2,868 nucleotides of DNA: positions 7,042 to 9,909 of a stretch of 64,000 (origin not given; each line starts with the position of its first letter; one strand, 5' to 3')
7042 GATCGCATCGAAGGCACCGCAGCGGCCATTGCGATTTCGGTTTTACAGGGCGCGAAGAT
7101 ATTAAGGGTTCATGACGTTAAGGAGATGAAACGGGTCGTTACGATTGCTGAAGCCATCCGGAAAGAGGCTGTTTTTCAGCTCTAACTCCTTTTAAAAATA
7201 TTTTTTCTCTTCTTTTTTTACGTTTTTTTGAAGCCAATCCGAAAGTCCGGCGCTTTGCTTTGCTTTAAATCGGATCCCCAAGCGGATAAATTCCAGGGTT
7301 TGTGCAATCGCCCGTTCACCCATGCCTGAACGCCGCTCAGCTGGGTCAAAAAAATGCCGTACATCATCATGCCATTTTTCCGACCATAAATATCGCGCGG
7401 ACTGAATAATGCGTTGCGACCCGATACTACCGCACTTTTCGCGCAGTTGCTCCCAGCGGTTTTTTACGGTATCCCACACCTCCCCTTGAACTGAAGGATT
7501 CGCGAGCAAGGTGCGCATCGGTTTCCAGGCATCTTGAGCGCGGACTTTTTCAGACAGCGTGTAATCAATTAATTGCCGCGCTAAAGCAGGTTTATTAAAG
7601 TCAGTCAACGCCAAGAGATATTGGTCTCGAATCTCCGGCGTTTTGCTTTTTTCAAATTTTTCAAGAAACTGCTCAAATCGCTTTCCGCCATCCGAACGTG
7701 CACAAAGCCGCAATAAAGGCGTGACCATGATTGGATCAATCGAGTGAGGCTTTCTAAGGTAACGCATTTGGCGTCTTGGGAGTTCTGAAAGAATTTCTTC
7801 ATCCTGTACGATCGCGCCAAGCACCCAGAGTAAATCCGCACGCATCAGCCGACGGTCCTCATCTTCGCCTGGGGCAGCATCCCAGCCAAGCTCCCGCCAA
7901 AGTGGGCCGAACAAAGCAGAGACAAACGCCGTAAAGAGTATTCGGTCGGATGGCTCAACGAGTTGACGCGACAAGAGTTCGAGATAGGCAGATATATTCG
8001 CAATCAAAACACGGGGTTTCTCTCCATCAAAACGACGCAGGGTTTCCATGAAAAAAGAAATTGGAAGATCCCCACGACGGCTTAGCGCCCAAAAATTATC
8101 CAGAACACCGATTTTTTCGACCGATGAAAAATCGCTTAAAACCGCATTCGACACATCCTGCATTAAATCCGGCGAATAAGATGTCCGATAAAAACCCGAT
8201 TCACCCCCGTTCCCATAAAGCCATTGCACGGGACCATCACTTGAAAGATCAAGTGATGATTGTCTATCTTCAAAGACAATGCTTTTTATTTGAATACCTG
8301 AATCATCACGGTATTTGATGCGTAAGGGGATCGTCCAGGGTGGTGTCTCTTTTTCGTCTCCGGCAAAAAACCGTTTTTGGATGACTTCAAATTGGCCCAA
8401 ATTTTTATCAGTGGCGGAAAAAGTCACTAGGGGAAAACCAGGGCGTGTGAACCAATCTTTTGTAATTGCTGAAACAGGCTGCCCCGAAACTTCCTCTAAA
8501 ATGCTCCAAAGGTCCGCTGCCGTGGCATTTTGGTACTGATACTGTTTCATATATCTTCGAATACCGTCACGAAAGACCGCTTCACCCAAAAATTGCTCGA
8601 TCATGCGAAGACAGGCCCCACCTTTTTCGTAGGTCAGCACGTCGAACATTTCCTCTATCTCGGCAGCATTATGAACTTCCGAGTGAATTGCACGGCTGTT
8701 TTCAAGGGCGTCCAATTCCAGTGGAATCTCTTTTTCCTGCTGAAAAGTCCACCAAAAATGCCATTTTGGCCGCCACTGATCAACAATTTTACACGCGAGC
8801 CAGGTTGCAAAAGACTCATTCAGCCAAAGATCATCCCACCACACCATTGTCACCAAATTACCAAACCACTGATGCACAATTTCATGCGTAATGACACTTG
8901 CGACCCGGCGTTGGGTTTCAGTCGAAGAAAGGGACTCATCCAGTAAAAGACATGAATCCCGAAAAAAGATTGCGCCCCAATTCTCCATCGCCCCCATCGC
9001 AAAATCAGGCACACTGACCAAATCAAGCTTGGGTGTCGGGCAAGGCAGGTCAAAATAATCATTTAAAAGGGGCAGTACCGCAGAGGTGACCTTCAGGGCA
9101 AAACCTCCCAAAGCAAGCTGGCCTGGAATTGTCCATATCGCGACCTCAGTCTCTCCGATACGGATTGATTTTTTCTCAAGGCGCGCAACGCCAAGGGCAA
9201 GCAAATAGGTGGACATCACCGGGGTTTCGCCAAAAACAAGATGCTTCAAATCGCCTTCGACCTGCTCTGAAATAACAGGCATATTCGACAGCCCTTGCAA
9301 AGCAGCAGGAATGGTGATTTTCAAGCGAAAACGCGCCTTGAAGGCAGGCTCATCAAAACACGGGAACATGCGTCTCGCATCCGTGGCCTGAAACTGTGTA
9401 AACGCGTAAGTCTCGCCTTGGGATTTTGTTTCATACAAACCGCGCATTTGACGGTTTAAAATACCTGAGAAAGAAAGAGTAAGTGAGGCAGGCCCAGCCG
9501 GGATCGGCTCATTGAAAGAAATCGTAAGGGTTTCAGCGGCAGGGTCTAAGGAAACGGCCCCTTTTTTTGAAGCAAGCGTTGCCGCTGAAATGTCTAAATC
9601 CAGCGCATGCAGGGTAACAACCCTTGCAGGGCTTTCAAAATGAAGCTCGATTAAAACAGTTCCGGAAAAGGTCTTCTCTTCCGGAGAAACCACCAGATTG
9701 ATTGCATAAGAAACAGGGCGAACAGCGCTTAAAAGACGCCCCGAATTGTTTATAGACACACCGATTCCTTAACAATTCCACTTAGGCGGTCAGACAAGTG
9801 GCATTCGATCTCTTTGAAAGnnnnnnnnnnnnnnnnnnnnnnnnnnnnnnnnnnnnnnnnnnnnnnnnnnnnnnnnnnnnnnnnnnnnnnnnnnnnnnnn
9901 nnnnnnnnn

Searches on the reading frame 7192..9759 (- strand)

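Call 71: search_protein_families(library=pfam, proteins=[window:7192-9759:-], max_evalue=0.001)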
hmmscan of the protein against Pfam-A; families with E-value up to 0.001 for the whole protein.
window:7192-9759:- (855 aa): 3 families
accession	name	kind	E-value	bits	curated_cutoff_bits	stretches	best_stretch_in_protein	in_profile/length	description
PF01433.26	Peptidase_M1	-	1.5e-78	263.8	27.7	1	220-436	1-218/218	Peptidase family M1 domain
PF11838.14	ERAP1_C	-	6.4e-53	180.7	38.2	1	513-826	1-317/318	ERAP1-like C-terminal domain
PF17900.6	Peptidase_M1_N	-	5.1e-42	144.5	25.8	1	15-186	2-186/186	Peptidase M1 N-terminal domain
